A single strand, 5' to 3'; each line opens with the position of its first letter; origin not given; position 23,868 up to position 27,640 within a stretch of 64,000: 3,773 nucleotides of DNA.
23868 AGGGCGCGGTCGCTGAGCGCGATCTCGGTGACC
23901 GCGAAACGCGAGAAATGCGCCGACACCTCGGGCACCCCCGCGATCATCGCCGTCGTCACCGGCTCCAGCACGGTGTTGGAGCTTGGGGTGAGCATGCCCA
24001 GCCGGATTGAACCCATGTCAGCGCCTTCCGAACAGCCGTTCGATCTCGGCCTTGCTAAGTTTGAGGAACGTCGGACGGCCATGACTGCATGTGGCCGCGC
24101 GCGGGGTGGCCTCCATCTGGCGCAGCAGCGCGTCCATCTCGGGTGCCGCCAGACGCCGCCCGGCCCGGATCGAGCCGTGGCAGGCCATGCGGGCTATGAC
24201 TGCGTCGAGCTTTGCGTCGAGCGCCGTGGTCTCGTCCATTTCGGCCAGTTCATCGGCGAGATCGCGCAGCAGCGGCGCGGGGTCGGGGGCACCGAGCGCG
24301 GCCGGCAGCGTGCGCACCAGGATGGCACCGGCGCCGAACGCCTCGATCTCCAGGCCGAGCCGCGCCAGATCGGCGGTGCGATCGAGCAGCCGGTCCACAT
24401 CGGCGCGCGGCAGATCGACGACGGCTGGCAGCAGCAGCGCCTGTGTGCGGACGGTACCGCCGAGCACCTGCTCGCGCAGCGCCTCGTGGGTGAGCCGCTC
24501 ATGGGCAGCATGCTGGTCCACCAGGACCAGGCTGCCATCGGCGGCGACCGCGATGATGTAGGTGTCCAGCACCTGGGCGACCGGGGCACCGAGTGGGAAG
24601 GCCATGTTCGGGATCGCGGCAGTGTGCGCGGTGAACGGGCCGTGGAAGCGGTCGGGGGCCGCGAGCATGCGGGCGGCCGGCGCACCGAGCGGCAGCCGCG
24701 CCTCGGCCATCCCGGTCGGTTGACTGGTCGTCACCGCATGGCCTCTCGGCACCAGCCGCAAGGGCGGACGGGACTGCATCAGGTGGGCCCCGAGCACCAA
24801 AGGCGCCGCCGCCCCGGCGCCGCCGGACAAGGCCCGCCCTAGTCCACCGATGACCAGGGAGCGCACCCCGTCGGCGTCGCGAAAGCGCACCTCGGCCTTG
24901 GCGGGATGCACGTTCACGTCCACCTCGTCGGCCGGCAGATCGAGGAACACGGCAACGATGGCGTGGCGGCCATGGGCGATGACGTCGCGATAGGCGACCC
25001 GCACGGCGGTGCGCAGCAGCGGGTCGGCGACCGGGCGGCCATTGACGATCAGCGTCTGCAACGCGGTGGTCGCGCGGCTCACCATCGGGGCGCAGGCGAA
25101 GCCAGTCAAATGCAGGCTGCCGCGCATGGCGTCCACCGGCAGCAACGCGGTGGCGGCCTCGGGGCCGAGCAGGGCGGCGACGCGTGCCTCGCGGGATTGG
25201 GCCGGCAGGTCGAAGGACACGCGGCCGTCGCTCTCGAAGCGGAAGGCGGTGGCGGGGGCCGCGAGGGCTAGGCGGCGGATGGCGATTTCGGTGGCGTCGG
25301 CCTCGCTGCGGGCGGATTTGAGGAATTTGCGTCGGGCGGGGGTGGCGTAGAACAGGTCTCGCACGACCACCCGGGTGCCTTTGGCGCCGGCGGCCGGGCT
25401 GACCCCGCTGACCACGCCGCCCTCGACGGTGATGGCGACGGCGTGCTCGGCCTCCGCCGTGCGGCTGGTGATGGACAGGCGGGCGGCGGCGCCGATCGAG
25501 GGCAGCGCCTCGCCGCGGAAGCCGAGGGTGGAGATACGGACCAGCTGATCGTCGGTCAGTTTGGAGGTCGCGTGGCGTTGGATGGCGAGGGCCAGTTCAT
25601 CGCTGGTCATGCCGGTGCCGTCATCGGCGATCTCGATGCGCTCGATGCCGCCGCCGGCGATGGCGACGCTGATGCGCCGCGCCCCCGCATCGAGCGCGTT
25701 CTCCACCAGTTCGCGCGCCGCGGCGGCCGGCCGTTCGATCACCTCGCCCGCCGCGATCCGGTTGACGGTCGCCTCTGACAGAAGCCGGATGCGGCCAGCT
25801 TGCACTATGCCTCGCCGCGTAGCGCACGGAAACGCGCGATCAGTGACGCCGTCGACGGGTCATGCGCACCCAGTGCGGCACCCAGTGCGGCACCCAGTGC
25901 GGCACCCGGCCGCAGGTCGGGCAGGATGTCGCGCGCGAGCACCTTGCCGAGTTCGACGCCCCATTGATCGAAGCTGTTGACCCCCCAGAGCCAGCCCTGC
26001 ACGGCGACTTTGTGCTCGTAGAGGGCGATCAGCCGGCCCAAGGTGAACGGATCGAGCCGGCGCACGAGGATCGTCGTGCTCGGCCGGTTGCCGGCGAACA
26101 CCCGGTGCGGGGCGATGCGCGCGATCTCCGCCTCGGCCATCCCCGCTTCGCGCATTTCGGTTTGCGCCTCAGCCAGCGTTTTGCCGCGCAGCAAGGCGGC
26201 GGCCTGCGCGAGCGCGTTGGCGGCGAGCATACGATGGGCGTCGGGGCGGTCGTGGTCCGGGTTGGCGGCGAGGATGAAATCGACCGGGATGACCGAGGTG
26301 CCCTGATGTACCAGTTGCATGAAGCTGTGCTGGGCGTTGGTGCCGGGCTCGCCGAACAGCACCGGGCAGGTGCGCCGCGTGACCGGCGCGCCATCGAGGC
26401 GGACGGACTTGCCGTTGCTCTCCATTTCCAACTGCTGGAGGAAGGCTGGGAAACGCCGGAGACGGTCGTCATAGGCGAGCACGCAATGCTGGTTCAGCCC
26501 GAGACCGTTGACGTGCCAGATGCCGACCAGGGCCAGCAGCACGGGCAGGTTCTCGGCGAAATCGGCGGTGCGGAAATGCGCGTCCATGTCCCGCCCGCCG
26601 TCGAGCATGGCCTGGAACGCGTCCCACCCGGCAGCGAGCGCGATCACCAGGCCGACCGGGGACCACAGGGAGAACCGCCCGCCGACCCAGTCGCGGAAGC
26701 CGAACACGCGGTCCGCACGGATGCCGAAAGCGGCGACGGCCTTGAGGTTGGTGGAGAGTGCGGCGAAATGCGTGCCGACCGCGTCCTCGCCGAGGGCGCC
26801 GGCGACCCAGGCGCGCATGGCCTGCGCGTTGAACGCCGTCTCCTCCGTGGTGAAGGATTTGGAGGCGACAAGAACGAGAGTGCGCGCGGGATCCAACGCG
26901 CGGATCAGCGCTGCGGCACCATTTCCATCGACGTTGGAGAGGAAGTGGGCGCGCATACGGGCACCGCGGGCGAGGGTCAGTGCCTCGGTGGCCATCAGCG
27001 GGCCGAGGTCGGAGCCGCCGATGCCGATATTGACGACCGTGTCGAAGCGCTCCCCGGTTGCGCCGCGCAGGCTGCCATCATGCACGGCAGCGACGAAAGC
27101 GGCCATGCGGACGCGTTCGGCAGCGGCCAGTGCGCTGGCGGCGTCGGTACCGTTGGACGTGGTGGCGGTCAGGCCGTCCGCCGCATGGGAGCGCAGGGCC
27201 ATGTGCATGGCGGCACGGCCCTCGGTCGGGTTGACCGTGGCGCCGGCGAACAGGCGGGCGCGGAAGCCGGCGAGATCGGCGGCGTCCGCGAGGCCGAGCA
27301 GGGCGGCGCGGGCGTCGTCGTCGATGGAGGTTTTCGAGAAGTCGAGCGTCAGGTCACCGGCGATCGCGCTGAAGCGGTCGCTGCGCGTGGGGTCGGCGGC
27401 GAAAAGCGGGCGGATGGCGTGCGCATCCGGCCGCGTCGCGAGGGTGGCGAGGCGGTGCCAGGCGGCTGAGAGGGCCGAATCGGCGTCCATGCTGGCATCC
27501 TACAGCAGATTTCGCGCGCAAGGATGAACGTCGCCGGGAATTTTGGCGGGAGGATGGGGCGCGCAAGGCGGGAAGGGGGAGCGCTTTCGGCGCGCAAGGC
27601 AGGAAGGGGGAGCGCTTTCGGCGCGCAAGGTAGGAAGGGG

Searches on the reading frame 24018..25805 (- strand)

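Call 35: search_protein_families(library=ncbifam, proteins=[window:24018-25805:-], max_evalue=1e-10)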
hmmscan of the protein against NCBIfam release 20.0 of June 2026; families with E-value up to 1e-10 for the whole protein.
window:24018-25805:- (595 aa): 8 families
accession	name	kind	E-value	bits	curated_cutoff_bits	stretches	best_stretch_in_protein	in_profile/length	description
NF000953.0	PRK00095.2-4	equivalog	1.3e-216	721.3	693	1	6-595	3-611/611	DNA mismatch repair endonuclease MutL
NF000949.0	PRK00095.1-2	equivalog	2.1e-172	575.5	750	2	4-340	5-339/634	DNA mismatch repair endonuclease MutL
NF000952.0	PRK00095.2-2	subfamily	1.7e-161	538.8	840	2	6-327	3-328/623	DNA mismatch repair endonuclease MutL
TIGR00585.2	mutl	equivalog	8.7e-151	503.5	180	2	6-328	1-325/555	DNA mismatch repair endonuclease MutL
NF000950.0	PRK00095.1-3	equivalog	1e-118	397.5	756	2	4-319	2-318/641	DNA mismatch repair endonuclease MutL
NF000948.0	PRK00095.1-1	equivalog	4.4e-93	313.3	701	1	6-329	3-332/625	DNA mismatch repair endonuclease MutL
NF000951.0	PRK00095.2-1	equivalog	3.5e-92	309.9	391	2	4-327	3-333/559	DNA mismatch repair endonuclease MutL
NF000954.0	PRK00095.2-5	equivalog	3.1e-67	227.3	937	1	4-508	5-512/588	DNA mismatch repair endonuclease MutL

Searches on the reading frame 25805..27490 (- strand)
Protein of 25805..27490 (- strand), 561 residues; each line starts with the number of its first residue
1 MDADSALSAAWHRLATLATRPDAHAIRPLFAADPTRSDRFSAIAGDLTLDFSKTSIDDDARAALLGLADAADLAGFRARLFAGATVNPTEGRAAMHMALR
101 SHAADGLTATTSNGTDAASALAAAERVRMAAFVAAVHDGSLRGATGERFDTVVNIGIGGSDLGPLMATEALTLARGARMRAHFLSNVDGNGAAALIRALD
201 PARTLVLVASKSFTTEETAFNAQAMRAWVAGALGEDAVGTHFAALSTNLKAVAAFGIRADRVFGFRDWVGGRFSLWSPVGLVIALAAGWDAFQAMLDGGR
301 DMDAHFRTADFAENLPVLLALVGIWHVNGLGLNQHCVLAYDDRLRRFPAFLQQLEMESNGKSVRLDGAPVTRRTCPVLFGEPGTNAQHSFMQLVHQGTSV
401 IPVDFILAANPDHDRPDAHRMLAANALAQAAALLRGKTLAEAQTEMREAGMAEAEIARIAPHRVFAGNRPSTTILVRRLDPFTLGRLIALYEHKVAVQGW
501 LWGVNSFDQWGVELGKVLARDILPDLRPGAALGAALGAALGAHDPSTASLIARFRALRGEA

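Call 35: search_protein_families(library=ncbifam, proteins=[window:25805-27490:-], max_evalue=1e-10)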
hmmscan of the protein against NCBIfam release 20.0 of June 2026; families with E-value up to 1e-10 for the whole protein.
window:25805-27490:- (561 aa): 7 families
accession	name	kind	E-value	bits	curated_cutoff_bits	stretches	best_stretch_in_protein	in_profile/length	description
NF001211.0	PRK00179.1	equivalog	2.7e-209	696.1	492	1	7-557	8-542/544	glucose-6-phosphate isomerase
NF010695.0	PRK14095.1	equivalog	1.5e-114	383.5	703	1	33-526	33-513/536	glucose-6-phosphate isomerase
NF010696.0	PRK14096.1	equivalog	1.6e-63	215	671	1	46-407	21-370/528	glucose-6-phosphate isomerase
NF003016.0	PRK03868.1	equivalog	4e-34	118.1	487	1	147-523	56-407/410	glucose-6-phosphate isomerase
NF010697.0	PRK14097.1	equivalog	3.6e-29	101.6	443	1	147-516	71-425/448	glucose-6-phosphate isomerase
NF007080.0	PRK09533.1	equivalog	2.6e-23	81.8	712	1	145-362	452-667/949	bifunctional transaldolase/phosoglucose isomerase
NF040629.1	PGI_Meth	equivalog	1.5e-19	70.4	350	1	149-516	61-392/396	glucose-6-phosphate isomerase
